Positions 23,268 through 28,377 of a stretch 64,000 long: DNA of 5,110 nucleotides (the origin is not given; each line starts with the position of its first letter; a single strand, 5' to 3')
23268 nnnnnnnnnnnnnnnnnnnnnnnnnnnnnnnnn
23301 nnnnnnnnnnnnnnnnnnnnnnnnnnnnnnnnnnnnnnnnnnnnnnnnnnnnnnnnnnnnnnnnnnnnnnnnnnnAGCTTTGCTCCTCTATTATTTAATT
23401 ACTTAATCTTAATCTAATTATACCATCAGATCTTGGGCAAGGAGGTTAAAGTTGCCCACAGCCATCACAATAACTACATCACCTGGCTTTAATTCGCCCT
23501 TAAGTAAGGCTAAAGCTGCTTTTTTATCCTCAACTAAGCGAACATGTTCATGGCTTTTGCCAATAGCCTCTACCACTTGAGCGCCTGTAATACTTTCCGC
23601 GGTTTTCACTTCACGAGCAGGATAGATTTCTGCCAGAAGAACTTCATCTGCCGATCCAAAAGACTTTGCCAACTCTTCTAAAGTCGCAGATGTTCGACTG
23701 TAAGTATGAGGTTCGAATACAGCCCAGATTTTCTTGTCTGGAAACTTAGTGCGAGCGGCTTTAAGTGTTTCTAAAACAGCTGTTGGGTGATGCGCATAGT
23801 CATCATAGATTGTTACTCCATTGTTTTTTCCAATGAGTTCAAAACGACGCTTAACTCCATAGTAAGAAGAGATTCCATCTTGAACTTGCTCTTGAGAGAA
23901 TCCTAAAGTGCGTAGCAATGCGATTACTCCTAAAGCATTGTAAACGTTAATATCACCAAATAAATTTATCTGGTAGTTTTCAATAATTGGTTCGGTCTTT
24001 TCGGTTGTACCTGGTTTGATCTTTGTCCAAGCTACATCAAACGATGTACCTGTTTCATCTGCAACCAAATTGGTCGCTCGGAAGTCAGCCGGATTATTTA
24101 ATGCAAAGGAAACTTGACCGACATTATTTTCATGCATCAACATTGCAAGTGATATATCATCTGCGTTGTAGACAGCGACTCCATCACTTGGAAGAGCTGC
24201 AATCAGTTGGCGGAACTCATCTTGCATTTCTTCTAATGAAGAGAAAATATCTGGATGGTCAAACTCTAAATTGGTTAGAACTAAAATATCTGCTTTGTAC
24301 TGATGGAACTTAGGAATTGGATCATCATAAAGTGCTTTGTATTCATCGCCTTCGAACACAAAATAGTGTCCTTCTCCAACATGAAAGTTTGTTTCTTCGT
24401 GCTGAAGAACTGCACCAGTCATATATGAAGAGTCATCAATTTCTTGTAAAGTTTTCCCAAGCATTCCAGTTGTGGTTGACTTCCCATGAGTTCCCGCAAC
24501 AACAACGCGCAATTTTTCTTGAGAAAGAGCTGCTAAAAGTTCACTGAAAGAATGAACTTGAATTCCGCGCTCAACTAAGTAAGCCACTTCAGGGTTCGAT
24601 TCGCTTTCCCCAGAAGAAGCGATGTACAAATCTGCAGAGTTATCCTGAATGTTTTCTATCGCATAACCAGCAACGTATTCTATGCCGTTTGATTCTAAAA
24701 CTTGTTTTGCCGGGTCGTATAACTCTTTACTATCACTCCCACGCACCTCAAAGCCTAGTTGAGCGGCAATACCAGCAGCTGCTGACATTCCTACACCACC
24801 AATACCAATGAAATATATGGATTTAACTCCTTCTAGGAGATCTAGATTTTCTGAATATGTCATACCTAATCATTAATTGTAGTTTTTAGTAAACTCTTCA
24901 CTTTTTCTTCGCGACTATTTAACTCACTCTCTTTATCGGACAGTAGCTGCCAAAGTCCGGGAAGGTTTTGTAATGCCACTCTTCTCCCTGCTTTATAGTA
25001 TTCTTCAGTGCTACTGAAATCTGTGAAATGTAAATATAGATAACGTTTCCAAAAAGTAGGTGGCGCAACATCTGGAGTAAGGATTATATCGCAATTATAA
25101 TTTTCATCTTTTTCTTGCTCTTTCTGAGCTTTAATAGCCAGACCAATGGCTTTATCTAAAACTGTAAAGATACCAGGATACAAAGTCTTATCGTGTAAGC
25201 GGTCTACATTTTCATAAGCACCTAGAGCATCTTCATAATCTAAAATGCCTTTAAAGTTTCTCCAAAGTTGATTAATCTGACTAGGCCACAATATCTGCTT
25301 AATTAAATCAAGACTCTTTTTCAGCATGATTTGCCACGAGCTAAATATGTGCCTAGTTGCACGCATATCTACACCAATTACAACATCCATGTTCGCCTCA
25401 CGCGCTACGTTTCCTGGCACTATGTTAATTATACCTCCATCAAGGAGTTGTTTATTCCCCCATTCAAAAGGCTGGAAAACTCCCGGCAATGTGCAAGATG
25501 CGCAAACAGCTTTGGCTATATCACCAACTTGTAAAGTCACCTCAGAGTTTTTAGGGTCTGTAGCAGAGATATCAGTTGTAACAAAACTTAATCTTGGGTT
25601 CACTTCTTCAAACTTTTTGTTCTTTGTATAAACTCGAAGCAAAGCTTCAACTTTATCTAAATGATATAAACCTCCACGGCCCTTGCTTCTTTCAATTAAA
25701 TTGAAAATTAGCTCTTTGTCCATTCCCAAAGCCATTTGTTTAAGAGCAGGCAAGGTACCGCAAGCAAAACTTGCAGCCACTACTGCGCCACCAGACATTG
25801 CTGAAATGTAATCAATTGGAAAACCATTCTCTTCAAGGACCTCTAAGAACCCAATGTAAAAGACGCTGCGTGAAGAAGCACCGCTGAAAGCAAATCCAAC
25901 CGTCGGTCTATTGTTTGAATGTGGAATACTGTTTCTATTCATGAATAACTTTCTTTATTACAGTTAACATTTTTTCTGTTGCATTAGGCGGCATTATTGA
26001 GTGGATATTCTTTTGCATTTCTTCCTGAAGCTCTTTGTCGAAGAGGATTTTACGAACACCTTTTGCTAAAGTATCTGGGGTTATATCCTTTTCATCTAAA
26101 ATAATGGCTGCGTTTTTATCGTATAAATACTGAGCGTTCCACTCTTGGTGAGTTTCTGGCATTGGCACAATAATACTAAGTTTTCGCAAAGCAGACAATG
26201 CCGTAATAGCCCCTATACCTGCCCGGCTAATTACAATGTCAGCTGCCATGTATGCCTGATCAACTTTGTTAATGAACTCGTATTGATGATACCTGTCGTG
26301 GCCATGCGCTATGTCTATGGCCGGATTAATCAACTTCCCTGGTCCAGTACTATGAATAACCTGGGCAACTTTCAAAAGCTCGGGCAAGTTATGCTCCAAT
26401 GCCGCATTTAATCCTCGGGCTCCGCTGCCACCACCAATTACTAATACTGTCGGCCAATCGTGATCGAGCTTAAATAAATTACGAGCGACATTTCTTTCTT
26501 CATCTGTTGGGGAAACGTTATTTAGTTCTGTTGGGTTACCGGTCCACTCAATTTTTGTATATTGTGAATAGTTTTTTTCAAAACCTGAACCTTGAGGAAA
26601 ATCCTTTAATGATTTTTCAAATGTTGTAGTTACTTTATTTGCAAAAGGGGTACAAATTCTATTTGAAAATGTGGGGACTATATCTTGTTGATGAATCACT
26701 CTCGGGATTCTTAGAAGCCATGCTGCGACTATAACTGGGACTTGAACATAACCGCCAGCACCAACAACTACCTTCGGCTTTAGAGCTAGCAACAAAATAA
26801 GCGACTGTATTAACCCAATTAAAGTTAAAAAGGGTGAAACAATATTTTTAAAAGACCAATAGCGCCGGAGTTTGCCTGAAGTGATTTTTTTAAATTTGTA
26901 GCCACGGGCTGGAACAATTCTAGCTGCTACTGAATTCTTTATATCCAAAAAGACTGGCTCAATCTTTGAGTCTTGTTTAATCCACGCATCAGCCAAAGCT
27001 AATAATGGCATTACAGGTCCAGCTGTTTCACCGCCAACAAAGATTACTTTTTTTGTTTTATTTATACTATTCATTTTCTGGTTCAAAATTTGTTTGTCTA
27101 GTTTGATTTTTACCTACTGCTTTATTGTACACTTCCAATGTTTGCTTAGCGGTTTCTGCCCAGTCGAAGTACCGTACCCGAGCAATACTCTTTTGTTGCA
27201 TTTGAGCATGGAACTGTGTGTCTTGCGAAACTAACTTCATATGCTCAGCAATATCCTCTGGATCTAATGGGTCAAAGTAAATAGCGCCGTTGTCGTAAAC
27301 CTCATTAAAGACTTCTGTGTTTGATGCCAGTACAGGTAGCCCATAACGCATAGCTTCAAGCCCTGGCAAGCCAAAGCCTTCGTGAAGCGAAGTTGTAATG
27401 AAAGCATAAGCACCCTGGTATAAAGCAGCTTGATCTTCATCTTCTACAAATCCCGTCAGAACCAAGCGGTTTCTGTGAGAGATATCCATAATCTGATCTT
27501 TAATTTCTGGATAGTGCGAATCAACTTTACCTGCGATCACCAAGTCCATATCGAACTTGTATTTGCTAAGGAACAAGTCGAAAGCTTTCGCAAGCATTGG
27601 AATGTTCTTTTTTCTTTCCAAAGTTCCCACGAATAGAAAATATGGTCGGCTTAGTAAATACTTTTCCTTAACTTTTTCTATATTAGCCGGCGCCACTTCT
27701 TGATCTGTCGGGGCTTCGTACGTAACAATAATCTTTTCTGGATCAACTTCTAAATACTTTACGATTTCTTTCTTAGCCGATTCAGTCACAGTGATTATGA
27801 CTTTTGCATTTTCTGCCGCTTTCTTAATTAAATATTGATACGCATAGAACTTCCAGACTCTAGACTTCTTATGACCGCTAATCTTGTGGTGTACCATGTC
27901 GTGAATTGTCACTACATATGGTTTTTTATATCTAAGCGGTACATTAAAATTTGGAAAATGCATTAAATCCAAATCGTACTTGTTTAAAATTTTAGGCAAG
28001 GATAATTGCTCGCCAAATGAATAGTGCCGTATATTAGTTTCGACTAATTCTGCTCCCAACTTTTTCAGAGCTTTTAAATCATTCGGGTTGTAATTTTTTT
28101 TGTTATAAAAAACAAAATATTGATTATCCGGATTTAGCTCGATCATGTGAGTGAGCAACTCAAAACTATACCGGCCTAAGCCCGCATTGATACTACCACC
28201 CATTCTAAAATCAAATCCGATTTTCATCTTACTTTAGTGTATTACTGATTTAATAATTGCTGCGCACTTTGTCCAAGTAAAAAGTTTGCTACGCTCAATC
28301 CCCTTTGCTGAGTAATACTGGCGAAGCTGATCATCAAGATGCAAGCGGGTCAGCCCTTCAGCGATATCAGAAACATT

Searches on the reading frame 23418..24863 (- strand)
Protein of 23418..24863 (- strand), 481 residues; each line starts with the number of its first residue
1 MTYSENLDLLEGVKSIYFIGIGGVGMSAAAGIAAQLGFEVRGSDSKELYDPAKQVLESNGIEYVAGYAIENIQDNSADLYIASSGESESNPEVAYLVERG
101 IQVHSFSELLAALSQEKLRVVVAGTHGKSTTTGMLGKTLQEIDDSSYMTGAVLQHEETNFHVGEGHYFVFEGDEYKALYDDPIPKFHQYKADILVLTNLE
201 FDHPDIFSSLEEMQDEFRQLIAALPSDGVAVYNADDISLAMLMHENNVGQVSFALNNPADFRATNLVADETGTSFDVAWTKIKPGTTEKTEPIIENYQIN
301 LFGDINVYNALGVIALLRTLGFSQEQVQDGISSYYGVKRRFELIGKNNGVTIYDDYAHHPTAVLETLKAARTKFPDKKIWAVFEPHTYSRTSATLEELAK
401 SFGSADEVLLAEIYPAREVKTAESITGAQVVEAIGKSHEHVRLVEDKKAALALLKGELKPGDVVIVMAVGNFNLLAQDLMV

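Call 17: search_protein_families(library=pfam, proteins=[window:23418-24863:-])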
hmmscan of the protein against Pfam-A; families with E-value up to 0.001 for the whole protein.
window:23418-24863:- (481 aa): 3 families
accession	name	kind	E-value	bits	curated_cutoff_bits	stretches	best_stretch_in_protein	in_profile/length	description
PF02875.26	Mur_ligase_C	-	1.8e-25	90.7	28.4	1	339-468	1-125/127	Mur ligase, glutamate ligase domain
PF08245.18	Mur_ligase_M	-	1.2e-23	84.6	24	1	122-316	1-199/200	Mur ligase middle domain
PF01225.30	Mur_ligase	-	3.7e-16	59.7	21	1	16-116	2-93/95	Mur ligase family, catalytic domain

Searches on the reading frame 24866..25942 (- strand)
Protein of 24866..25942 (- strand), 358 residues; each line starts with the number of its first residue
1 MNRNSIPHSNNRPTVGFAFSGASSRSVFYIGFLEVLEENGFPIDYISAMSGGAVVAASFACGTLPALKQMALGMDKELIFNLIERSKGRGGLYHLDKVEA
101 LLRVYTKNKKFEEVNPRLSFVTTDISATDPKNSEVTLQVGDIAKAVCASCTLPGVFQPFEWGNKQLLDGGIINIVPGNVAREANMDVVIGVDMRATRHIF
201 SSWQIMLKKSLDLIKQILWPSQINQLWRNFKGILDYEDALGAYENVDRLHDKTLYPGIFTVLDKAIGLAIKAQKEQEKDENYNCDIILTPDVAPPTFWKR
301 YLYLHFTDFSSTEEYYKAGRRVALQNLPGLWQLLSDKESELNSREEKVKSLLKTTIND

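Call 17: search_protein_families(library=pfam, proteins=[window:24866-25942:-])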
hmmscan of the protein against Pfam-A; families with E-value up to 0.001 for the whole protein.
window:24866-25942:- (358 aa): 1 family
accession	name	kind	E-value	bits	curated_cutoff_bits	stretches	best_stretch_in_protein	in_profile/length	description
PF01734.28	Patatin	-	1.2e-26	94.6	27.7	1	18-176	2-186/191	Patatin-like phospholipase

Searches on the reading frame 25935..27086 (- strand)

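Call 18: search_protein_families(library=pfam, proteins=[window:25935-27086:-])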
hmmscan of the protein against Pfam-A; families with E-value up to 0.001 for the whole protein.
window:25935-27086:- (383 aa): 2 families
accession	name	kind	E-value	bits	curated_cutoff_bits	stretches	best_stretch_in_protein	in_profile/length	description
PF04101.22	Glyco_tran_28_C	-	3.7e-32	112.1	22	1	213-360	1-153/166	Glycosyltransferase family 28 C-terminal domain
PF03033.26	Glyco_transf_28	-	5.2e-29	101.5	26.2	1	14-153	1-138/139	Glycosyltransferase family 28 N-terminal domain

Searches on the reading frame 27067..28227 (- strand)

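Call 18: search_protein_families(library=pfam, proteins=[window:27067-28227:-])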
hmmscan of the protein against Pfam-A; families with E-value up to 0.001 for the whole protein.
window:27067-28227:- (386 aa): 5 families
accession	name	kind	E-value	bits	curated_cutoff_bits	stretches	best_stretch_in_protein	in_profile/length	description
PF00534.26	Glycos_transf_1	-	4.3e-28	98.4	26.4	1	193-347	14-169/172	Glycosyl transferases group 1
PF13692.12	Glyco_trans_1_4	-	1.2e-23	84.4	27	1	194-333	1-139/142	Glycosyl transferases group 1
PF20706.3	GT4-conflict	-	2.2e-15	57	26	1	100-304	104-313/385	Family 4 Glycosyltransferase in conflict systems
PF13439.12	Glyco_transf_4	-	3.8e-12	47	28.5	1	66-170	53-163/170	Glycosyltransferase Family 4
PF13524.12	Glyco_trans_1_2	-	0.00029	21.2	25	1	226-364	14-143/144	Glycosyl transferase-like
